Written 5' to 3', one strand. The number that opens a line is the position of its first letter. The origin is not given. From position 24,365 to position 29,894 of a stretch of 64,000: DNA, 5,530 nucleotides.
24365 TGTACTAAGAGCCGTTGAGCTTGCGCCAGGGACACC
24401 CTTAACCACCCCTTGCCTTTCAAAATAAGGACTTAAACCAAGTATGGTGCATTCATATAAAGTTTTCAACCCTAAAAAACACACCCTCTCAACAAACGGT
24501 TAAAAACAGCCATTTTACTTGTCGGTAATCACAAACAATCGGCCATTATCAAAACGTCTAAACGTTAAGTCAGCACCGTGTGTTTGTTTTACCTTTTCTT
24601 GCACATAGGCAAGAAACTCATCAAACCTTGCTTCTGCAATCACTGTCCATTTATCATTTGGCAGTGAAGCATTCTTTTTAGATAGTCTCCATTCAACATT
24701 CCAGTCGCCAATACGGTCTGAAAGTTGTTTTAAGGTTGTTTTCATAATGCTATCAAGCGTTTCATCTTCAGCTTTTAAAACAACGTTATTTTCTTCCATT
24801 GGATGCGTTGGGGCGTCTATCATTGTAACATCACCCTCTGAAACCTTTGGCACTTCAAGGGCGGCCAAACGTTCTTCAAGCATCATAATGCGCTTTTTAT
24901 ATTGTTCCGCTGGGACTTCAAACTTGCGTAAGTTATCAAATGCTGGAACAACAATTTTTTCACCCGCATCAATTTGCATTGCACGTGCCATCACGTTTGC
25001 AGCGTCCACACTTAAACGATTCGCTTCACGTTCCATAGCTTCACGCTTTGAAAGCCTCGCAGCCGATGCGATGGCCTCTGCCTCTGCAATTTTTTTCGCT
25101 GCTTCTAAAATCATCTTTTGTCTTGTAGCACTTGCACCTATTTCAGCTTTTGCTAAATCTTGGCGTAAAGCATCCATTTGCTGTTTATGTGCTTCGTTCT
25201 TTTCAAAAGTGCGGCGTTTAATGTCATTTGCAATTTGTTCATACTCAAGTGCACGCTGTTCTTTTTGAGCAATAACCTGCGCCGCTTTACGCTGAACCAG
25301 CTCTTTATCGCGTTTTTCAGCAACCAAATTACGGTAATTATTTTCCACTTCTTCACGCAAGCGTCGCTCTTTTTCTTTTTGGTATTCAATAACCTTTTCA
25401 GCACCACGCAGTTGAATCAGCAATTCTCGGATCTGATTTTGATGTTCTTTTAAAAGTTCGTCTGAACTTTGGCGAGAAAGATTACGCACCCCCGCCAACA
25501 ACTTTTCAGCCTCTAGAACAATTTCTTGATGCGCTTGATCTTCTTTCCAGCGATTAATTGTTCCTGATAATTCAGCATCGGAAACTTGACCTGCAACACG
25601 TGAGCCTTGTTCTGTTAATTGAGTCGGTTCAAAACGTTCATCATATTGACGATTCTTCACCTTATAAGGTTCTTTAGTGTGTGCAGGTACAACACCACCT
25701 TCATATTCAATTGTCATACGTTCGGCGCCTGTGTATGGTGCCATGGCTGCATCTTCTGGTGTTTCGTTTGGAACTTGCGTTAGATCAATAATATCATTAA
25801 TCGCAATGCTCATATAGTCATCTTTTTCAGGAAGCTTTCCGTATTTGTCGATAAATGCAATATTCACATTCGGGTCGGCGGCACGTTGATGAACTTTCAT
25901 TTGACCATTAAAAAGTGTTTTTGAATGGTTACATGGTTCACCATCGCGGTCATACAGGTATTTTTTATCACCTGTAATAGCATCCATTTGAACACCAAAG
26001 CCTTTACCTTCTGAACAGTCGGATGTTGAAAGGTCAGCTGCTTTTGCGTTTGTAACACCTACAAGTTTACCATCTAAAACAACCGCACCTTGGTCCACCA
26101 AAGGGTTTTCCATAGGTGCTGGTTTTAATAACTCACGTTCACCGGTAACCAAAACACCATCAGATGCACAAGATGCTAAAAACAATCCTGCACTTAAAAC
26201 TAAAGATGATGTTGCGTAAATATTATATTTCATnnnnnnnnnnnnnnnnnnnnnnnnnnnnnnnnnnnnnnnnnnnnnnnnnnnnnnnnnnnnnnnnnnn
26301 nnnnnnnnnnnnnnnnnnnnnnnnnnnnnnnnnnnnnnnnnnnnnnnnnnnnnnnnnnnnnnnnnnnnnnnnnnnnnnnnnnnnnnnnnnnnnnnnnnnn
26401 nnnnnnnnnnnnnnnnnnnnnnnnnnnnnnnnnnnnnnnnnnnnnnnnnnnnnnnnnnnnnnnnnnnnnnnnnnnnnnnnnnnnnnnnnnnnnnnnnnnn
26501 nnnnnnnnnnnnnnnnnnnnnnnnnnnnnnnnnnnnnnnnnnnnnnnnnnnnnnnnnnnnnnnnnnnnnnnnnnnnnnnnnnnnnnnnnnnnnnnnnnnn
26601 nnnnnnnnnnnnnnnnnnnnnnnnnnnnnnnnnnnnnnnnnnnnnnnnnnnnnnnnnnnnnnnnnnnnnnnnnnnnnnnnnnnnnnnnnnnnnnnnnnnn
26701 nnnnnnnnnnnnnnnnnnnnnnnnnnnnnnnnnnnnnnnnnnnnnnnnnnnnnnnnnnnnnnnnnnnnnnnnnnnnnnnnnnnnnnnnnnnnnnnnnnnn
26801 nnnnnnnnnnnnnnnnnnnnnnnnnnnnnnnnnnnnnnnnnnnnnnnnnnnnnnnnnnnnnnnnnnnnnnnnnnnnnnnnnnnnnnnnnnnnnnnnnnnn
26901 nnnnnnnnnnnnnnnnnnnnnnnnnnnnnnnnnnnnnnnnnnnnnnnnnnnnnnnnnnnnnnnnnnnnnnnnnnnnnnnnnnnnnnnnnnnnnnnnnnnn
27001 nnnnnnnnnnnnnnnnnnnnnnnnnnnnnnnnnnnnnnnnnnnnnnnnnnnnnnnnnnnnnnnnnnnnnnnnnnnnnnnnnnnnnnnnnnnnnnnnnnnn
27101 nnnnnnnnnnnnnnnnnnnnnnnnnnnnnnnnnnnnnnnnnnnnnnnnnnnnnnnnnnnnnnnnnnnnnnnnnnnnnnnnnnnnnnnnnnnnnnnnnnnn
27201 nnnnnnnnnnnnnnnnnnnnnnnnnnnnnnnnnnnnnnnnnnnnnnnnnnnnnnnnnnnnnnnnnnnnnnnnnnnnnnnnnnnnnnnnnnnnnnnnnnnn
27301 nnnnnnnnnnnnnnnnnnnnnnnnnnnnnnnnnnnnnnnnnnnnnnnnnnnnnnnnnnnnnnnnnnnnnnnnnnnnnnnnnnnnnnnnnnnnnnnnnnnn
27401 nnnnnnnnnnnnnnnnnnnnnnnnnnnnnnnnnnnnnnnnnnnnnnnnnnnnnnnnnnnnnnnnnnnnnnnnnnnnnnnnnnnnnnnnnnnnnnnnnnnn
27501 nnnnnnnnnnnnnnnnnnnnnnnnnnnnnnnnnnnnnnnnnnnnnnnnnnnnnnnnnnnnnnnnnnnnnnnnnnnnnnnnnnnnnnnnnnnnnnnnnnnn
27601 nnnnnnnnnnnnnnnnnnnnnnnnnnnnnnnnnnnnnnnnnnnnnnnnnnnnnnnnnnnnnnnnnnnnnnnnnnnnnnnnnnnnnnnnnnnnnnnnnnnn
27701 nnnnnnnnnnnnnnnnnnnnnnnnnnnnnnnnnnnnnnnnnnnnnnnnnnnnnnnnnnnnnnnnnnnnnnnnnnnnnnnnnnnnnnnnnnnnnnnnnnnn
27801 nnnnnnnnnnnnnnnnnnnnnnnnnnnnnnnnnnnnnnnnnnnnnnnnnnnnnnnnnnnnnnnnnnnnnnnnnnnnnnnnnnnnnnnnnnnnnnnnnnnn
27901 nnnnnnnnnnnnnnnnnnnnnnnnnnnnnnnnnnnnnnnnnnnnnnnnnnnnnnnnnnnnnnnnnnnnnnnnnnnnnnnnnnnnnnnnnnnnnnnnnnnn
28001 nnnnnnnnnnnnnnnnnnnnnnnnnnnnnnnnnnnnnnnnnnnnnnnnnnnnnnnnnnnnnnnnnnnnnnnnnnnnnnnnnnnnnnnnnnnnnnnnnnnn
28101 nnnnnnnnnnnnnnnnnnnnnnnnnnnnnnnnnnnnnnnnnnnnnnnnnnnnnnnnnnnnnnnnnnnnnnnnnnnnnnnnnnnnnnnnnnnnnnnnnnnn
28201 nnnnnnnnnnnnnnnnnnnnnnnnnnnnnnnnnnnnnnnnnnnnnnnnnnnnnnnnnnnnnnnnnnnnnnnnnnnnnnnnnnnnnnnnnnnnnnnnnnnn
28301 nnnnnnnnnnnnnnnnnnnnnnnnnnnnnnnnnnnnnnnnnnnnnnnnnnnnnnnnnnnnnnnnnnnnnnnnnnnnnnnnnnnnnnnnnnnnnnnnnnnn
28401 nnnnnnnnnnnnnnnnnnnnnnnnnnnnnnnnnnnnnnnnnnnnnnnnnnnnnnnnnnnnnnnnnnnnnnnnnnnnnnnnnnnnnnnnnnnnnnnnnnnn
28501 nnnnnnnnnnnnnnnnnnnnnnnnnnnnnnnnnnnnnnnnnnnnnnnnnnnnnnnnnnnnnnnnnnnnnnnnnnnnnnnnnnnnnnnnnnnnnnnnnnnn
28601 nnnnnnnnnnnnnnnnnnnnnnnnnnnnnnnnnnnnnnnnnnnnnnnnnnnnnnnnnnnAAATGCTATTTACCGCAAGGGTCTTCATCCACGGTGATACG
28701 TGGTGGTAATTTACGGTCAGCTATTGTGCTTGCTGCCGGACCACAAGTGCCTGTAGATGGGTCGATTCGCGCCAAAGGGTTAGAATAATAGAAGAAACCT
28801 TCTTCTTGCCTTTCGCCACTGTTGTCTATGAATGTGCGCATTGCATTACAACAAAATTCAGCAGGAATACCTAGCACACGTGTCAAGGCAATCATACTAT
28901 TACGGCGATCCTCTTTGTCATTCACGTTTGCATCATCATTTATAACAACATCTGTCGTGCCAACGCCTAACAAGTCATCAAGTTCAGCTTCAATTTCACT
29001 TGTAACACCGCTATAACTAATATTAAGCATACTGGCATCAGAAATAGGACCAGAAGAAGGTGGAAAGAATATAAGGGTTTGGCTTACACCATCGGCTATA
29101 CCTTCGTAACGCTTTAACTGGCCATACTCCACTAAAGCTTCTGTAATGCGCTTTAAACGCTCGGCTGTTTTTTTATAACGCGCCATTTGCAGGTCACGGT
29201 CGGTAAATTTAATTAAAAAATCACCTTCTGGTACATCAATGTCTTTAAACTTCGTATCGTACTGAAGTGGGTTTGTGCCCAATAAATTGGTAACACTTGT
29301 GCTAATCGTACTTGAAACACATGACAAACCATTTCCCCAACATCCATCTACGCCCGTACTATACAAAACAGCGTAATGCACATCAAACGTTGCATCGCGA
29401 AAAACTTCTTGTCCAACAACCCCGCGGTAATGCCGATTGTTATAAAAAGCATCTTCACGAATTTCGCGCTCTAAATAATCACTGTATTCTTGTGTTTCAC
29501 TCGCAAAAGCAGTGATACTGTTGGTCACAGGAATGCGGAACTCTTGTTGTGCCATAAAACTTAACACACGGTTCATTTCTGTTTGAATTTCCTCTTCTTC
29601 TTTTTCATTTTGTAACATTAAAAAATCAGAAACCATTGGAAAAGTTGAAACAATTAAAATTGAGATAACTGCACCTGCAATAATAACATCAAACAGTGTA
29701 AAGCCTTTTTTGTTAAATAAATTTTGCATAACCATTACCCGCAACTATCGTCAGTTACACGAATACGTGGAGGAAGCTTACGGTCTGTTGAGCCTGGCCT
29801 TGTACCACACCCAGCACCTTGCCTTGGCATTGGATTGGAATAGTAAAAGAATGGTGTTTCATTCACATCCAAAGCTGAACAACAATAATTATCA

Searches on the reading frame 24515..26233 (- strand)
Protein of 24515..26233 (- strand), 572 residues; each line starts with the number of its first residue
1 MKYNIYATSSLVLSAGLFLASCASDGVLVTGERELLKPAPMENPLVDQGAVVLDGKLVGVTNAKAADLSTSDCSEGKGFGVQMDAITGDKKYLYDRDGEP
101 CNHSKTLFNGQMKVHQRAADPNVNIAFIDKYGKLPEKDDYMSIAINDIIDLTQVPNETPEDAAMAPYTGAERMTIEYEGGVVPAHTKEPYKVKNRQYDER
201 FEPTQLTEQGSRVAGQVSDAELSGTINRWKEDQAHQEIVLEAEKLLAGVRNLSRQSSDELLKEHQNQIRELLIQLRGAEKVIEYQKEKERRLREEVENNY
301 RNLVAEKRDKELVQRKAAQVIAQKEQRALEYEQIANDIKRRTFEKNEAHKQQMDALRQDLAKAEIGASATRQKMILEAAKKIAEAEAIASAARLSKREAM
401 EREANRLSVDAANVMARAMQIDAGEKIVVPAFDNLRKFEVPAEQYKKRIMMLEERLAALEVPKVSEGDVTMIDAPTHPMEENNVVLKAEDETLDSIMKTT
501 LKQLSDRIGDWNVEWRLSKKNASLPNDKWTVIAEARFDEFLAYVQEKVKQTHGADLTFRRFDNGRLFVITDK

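Call 4: search_protein_families(library=pfam, proteins=[window:24515-26233:-], max_evalue=0.01)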
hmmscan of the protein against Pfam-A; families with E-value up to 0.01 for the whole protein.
window:24515-26233:- (572 aa): 0 families

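Call 10: search_protein_families(library=ncbifam, proteins=[window:24515-26233:-], max_evalue=0.1)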
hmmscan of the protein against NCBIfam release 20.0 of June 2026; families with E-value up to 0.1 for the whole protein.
window:24515-26233:- (572 aa): 1 family
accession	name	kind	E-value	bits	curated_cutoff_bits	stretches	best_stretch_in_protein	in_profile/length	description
NF046048.1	NlpC_P60_DIP1281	equivalog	0.044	12.6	517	1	239-467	180-402/587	DIP1281 family NlpC/P60 protein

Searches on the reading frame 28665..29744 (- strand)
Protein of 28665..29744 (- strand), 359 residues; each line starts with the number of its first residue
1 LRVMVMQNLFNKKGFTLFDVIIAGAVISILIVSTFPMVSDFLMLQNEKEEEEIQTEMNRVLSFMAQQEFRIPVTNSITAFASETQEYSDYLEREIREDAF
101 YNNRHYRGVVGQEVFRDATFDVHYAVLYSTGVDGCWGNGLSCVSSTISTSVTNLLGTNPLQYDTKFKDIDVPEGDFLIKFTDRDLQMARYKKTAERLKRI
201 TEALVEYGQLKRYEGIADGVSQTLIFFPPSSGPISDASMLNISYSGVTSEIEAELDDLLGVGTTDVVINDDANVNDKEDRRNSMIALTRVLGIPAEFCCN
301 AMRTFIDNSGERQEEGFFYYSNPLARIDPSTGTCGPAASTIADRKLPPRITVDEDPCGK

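Call 7: search_protein_families(library=pfam, proteins=[window:28665-29744:-], max_evalue=0.01)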
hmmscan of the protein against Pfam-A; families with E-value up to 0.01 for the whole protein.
window:28665-29744:- (359 aa): 0 families

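Call 94: search_protein_families(library=ncbifam, proteins=[window:28665-29744:-], max_evalue=0.1)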
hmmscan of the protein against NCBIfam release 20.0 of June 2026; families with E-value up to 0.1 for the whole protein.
window:28665-29744:- (359 aa): 8 families
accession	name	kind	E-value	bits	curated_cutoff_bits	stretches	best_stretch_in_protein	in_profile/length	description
NF041013.1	T4P_ComGE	equivalog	0.00014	21.8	49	1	11-66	2-54/83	competence type IV pilus minor pilin ComGE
NF009942.0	PRK13405.1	equivalog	0.01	13.4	1166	1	138-243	359-464/1245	magnesium chelatase subunit H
NF007848.0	PRK10557.1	equivalog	0.028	13.8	120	1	10-62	8-61/192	prepilin peptidase-dependent protein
NF041775.1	typeIV_PilA_Myxo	equivalog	0.034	14.1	400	1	11-69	9-62/214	type IV pilin protein PilA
TIGR01711.1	gspJ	equivalog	0.054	13.3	64.85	0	13-65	1-54/192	type II secretion system minor pseudopilin GspJ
NF041002.1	pilin_ComGF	equivalog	0.064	13.5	80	0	12-65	1-53/139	competence type IV pilus minor pilin ComGF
NF040999.1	pilin_ComGC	equivalog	0.081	13.1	75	0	12-40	1-29/84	competence type IV pilus major pilin ComGC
NF040982.1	ComGD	equivalog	0.087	13.2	70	0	12-81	1-73/139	competence type IV pilus minor pilin ComGD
